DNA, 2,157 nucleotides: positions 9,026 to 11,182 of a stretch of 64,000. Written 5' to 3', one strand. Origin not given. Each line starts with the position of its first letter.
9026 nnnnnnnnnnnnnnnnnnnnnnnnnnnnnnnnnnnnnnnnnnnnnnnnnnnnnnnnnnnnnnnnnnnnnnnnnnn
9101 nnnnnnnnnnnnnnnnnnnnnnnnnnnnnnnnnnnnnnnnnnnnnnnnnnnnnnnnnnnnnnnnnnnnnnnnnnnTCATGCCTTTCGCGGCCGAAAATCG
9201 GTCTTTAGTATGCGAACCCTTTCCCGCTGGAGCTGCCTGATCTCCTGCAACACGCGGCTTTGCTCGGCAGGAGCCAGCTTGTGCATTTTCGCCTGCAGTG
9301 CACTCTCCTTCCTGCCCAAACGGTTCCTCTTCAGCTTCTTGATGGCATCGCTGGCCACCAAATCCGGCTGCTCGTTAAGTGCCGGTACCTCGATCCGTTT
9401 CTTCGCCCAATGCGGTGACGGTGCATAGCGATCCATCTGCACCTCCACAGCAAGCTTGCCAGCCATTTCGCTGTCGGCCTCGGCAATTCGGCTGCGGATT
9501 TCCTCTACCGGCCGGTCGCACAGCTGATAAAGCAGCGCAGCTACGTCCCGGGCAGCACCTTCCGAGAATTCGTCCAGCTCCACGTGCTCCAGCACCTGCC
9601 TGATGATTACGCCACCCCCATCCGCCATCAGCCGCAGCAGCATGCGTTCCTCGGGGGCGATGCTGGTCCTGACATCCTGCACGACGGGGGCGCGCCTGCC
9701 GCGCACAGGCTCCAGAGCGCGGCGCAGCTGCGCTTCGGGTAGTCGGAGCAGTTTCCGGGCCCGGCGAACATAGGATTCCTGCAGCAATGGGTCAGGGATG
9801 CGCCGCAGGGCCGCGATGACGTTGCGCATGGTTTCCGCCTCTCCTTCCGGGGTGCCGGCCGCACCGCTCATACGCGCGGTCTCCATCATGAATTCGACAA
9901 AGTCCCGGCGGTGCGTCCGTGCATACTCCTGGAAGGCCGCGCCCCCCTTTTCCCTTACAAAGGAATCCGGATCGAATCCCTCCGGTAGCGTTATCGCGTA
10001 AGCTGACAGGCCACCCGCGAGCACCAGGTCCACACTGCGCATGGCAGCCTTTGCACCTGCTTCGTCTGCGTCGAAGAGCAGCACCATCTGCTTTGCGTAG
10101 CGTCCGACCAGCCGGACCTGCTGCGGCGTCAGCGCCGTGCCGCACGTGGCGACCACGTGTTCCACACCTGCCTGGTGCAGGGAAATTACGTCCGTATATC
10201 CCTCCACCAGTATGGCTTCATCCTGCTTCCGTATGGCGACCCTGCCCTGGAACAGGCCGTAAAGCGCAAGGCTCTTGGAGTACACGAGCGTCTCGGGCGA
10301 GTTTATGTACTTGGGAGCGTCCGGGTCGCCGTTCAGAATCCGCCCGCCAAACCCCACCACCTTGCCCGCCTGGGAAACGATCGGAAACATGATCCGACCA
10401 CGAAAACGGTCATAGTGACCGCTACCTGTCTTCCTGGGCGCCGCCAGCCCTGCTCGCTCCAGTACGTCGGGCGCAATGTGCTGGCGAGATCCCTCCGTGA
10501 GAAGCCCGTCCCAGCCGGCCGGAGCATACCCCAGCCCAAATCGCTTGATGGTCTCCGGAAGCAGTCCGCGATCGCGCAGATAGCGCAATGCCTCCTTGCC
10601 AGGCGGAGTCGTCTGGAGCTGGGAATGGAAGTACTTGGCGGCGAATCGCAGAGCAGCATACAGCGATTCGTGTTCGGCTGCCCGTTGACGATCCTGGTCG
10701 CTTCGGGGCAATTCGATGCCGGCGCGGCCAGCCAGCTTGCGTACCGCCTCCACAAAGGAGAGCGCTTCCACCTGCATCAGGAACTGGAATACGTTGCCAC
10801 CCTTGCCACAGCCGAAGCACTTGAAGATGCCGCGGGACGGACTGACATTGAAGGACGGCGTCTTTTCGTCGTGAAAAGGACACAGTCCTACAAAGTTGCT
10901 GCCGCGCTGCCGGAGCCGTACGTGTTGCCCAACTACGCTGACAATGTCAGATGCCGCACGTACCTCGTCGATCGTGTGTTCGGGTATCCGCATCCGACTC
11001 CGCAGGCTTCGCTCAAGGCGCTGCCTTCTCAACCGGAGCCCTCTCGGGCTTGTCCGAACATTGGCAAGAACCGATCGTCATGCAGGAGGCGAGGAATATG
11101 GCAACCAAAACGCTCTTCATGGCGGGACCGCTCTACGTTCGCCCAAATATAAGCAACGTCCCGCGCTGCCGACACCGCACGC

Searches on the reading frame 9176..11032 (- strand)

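Call 59: search_protein_families(library=pfam, proteins=[window:9176-11032:-], max_evalue=0.0001)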
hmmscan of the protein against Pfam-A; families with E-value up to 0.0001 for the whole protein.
window:9176-11032:- (618 aa): 7 families
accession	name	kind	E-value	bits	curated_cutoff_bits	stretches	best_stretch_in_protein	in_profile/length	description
PF01807.25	Zn_ribbon_DnaG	-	1e-37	128.3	24.9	1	17-111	2-96/98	CHC2 zinc finger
PF08275.17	DNAG_N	-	2.1e-37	128.5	26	1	134-262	1-126/128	DNA primase catalytic core, N-terminal domain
PF13155.12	Toprim_2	-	6.4e-22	78.2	22.1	1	274-358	1-87/88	Toprim-like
PF13662.12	Toprim_4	-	2.3e-17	63.4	25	1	272-346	2-83/85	Toprim domain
PF01751.28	Toprim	-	4.8e-12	46.3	23.1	1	272-334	1-77/96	Toprim domain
PF13362.12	Toprim_3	-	8.5e-08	33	27.2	1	273-363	2-93/95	Toprim domain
PF10410.14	DnaB_bind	-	1.1e-07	32.4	20.6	1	380-433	2-55/56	DnaB-helicase binding domain of primase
